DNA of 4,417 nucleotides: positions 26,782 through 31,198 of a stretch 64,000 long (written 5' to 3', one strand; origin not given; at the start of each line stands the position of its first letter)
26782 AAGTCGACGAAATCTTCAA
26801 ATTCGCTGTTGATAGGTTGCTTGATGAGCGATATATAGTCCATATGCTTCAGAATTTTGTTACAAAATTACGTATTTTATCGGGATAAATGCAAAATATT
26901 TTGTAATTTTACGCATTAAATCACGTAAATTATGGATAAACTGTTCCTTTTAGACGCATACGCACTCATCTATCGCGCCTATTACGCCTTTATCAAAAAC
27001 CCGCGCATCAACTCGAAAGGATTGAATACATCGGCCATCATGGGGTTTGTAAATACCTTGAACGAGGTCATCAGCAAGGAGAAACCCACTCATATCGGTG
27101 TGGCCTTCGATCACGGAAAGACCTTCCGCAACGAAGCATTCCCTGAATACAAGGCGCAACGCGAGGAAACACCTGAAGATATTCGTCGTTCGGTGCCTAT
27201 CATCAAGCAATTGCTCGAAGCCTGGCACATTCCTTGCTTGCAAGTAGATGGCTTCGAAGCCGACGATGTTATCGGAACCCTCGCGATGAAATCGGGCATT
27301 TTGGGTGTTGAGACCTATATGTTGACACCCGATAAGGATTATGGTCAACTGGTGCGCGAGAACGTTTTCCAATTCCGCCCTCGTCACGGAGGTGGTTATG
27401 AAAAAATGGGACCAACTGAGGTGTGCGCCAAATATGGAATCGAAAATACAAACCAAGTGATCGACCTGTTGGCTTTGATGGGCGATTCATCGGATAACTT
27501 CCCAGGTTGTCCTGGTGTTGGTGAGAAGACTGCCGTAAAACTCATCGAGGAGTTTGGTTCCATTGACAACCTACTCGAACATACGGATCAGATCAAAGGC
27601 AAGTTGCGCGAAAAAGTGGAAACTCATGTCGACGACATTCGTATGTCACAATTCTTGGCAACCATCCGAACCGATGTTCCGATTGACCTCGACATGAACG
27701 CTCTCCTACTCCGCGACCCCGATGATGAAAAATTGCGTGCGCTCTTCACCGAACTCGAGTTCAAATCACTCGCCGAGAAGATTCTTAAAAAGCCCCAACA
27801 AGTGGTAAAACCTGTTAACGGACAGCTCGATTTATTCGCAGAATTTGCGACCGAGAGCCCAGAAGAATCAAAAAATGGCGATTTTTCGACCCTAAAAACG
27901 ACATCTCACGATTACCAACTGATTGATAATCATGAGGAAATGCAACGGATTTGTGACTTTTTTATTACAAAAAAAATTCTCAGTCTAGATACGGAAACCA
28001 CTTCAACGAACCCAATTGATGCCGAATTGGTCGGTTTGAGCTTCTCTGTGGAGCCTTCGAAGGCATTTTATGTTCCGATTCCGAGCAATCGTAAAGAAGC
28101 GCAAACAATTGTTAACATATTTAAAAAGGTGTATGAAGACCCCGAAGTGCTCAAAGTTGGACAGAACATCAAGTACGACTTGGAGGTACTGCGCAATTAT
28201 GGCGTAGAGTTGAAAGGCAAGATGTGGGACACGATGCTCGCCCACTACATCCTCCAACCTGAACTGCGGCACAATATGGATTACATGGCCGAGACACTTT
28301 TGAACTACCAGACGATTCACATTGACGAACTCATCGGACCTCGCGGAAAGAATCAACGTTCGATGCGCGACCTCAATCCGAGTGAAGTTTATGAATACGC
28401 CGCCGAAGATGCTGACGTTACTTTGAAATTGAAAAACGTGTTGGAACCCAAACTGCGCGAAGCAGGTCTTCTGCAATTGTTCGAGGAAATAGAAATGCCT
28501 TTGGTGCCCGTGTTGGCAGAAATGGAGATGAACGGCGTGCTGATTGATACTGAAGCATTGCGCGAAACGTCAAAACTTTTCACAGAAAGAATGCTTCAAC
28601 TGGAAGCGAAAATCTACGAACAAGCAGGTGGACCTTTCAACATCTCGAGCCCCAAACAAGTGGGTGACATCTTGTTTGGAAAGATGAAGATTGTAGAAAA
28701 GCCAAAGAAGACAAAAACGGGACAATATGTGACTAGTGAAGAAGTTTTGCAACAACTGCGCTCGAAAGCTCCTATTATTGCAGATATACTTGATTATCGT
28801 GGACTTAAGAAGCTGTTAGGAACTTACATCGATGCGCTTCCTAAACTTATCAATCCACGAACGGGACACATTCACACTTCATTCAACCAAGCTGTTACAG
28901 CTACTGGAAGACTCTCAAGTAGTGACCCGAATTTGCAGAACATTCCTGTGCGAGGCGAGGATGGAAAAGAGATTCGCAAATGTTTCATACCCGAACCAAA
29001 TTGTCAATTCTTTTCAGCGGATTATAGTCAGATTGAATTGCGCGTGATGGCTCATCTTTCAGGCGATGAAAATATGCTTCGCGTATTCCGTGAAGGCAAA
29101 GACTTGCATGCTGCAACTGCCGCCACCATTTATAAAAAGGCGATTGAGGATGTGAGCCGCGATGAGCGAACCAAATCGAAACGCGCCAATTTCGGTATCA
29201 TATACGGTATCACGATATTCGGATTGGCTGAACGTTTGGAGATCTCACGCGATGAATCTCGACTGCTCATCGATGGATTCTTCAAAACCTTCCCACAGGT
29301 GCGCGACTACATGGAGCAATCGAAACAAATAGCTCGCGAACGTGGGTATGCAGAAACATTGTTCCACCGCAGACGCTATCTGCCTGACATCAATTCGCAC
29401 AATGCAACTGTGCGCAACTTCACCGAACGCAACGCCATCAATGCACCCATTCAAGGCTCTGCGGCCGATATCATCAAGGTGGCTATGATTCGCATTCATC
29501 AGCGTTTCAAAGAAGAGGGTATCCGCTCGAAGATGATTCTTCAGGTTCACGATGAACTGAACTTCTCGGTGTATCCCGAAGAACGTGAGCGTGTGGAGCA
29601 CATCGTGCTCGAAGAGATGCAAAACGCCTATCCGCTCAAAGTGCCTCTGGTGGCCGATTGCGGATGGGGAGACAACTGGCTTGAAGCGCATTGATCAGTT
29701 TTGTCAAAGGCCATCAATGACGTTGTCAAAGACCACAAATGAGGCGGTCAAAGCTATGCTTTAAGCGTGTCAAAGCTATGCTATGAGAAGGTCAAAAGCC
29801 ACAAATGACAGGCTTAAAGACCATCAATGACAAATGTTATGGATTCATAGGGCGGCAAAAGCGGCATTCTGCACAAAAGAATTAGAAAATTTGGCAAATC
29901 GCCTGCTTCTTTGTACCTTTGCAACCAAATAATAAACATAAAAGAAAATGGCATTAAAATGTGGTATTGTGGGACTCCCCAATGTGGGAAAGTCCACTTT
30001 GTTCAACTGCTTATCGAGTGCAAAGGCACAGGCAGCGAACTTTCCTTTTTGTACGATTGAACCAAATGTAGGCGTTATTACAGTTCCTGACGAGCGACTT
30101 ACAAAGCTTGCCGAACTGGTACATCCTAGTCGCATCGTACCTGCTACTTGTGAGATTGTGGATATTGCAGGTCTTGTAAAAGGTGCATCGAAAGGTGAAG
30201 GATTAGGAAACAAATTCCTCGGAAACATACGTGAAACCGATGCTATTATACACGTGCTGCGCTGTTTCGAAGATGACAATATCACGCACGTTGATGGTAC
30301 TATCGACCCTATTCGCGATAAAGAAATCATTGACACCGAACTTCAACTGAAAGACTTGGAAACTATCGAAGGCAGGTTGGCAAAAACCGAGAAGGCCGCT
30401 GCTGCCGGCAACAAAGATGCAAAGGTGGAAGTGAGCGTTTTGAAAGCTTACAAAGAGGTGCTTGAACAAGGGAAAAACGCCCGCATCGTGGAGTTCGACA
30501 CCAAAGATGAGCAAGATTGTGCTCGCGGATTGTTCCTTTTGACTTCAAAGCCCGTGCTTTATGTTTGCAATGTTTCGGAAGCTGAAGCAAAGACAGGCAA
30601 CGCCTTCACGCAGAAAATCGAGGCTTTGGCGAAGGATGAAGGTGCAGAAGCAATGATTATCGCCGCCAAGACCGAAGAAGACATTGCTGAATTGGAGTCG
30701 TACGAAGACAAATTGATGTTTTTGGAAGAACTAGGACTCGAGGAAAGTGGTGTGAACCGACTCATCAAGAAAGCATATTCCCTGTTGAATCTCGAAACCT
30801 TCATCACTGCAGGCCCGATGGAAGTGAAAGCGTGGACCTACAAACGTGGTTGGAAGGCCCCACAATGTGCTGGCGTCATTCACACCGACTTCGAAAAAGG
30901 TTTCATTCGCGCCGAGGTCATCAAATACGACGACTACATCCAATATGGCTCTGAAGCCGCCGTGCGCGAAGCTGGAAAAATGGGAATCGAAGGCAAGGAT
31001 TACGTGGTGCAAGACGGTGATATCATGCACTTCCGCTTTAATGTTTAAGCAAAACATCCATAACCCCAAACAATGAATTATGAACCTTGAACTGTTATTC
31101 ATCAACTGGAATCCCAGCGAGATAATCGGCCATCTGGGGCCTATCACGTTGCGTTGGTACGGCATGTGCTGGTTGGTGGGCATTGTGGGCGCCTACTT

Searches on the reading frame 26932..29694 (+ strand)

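Call 65: search_protein_families(library=pfam, proteins=[window:26932-29694:+])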
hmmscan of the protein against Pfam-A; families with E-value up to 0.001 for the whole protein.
window:26932-29694:+ (920 aa): 5 families
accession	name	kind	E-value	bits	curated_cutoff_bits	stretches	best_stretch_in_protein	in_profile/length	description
PF00476.26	DNA_pol_A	-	9.5e-160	532.1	34.3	1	541-918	2-381/381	DNA polymerase family A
PF02739.22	5_3_exonuc_N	-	2.8e-53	180.4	34.3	1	3-169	1-164/164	5'-3' exonuclease, N-terminal resolvase-like domain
PF01367.25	5_3_exonuc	-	1.8e-34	118.6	40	1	173-265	3-96/97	5'-3' exonuclease, C-terminal SAM fold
PF01612.26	DNA_pol_A_exo1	-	3.4e-32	112.1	23.6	1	328-508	1-172/173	3'-5' exonuclease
PF22619.2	DNA_polI_exo1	-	5.2e-09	36.5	27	1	354-477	3-120/140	DNA polymerase I, ribonuclease H-like domain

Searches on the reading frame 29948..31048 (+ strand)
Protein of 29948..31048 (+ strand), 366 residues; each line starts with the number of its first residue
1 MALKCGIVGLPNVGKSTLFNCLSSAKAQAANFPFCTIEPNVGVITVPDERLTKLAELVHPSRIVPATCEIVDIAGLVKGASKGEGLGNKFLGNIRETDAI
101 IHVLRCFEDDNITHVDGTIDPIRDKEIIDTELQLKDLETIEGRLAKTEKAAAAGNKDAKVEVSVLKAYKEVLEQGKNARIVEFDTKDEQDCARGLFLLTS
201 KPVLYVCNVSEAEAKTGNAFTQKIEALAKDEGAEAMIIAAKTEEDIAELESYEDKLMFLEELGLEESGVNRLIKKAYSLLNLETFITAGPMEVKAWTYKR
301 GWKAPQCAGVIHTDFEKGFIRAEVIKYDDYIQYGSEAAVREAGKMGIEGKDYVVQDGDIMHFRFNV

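Call 65: search_protein_families(library=pfam, proteins=[window:29948-31048:+])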
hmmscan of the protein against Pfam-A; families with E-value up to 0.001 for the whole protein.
window:29948-31048:+ (366 aa): 3 families
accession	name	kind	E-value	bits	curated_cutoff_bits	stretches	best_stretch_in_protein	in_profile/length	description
PF06071.19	YchF-GTPase_C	-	6.9e-40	135.5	27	1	282-365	1-84/84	Protein of unknown function (DUF933)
PF01926.29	MMR_HSR1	-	3.9e-22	79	21.9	1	5-122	2-99/113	50S ribosome-binding GTPase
PF02421.24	FeoB_N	-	1.8e-09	37.7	27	1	5-49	3-47/156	Ferrous iron transport protein B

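Call 67: find_homologous_proteins(query=window:29948-31048:+, max_evalue=1e-100)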
Query window:29948-31048:+ (366 aa): 7993 proteins with E <= 1e-100 among 8000 candidates; the best 120 are listed.
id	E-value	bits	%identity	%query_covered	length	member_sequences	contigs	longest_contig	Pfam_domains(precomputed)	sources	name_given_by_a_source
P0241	3.8e-242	821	-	-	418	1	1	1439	PF01926.30,PF06071.20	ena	-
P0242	6.1e-231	784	-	-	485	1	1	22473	PF01926.30,PF02421.25,PF06071.20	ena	-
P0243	6.2e-230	780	95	100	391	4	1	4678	PF01926.30,PF02421.25,PF06071.20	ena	-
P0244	8.5e-229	777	89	100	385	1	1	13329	PF01926.30,PF02421.25,PF06071.20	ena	-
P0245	1.2e-228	776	90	100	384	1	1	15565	PF01926.30,PF02421.25,PF06071.20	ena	-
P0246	3.1e-227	772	95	100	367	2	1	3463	PF01926.30,PF02421.25,PF06071.20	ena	-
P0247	3.6e-226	768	94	100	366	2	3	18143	PF01926.30,PF02421.25,PF06071.20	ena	-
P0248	5.1e-226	768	90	100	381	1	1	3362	PF01926.30,PF02421.25,PF06071.20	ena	-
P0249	1.9e-225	766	89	100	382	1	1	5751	PF01926.30,PF02421.25,PF06071.20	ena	-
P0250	3.6e-225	765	93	100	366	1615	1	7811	PF01926.30,PF02421.25,PF06071.20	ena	-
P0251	3.9e-225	765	93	100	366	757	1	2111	PF01926.30,PF02421.25,PF06071.20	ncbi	-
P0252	5.7e-225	764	93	100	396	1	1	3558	PF01926.30,PF02421.25,PF06071.20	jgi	jgi:GTP-binding protein YchF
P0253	8.2e-225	764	93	100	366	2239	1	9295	PF01926.30,PF02421.25,PF06071.20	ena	-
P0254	1.1e-224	763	93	100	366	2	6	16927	PF01926.30,PF02421.25,PF06071.20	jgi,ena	jgi:hypothetical protein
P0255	1.9e-224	762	92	100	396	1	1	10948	PF01926.30,PF02421.25,PF06071.20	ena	-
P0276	1.2e-220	750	92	100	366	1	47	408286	PF01926.30,PF02421.25,PF06071.20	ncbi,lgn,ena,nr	ncbi:MAG: redox-regulated ATPase YchF [Prevotella sp.]|nr:redox-regulated ATPase YchF [Prevotella sp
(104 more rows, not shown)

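Call 68: find_encoding_contigs(protein=P0242, flank=2000, max_places=2)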
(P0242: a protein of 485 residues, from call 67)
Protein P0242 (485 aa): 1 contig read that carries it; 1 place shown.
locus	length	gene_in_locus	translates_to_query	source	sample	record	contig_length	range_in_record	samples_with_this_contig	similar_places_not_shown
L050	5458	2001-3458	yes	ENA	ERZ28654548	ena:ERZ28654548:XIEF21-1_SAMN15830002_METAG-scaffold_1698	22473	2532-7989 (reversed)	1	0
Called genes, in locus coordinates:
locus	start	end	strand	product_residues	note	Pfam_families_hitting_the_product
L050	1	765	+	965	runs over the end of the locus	PF02739:5_3_exonuc_N, PF01367:5_3_exonuc, PF01612:DNA_pol_A_exo1, PF22619:DNA_polI_exo1, PF00476:DNA_pol_A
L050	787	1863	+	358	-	PF01757:Acyl_transf_3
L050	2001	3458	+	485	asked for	PF01926:MMR_HSR1, PF02421:FeoB_N (weak), PF06071:YchF-GTPase_C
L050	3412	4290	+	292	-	PF01790:LGT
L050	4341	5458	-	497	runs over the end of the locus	PF00199:Catalase, PF06628:Catalase-rel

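Call 69: find_encoding_contigs(protein=P0247, flank=2000, max_places=3)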
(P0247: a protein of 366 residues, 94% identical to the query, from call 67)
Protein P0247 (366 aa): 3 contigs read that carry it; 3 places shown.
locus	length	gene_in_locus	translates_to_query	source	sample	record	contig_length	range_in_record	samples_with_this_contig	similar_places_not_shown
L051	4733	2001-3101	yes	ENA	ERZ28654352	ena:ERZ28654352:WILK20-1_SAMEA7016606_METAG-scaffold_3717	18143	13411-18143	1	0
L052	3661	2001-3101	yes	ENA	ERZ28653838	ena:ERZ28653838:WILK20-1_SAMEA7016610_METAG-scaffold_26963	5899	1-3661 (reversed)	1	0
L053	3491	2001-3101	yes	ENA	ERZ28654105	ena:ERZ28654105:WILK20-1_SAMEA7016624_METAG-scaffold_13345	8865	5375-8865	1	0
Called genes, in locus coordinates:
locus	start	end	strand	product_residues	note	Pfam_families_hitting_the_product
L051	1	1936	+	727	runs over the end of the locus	-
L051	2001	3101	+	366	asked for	PF01926:MMR_HSR1, PF02421:FeoB_N, PF06071:YchF-GTPase_C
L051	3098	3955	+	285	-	PF01790:LGT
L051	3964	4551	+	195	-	-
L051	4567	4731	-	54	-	?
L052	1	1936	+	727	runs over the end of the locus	-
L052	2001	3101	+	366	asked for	PF01926:MMR_HSR1, PF02421:FeoB_N, PF06071:YchF-GTPase_C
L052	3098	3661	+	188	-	?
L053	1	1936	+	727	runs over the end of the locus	-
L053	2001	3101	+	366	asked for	PF01926:MMR_HSR1, PF02421:FeoB_N, PF06071:YchF-GTPase_C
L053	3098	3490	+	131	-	?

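Call 70: find_encoding_contigs(protein=P0276, flank=2000, max_places=3)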
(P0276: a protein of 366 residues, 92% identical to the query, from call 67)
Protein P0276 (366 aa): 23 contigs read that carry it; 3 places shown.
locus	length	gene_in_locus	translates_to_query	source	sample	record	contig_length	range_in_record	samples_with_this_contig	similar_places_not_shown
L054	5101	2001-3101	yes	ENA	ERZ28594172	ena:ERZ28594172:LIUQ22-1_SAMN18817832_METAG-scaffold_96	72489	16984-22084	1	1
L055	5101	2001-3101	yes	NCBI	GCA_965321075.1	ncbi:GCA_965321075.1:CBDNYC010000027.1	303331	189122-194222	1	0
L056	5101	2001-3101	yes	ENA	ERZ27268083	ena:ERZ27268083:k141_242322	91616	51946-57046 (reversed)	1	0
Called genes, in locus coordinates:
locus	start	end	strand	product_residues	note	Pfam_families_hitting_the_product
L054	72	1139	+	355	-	-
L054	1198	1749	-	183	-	PF05656:DUF805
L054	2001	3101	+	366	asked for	PF01926:MMR_HSR1, PF02421:FeoB_N, PF06071:YchF-GTPase_C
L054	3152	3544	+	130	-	PF05635:23S_rRNA_IVP, PF22296:bAvd (faint)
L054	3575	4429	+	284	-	PF01790:LGT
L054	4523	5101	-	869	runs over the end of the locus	PF01624:MutS_I, PF05188:MutS_II, PF05192:MutS_III, PF05190:MutS_IV, PF00488:MutS_V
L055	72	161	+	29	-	-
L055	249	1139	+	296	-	-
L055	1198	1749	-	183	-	PF05656:DUF805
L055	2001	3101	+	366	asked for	PF01926:MMR_HSR1, PF02421:FeoB_N, PF06071:YchF-GTPase_C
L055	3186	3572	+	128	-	PF05635:23S_rRNA_IVP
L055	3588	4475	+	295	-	PF01790:LGT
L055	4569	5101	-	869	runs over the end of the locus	PF01624:MutS_I, PF05188:MutS_II, PF05192:MutS_III, PF05190:MutS_IV, PF00488:MutS_V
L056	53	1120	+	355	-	-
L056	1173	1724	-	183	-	PF05656:DUF805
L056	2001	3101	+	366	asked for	PF01926:MMR_HSR1, PF02421:FeoB_N, PF06071:YchF-GTPase_C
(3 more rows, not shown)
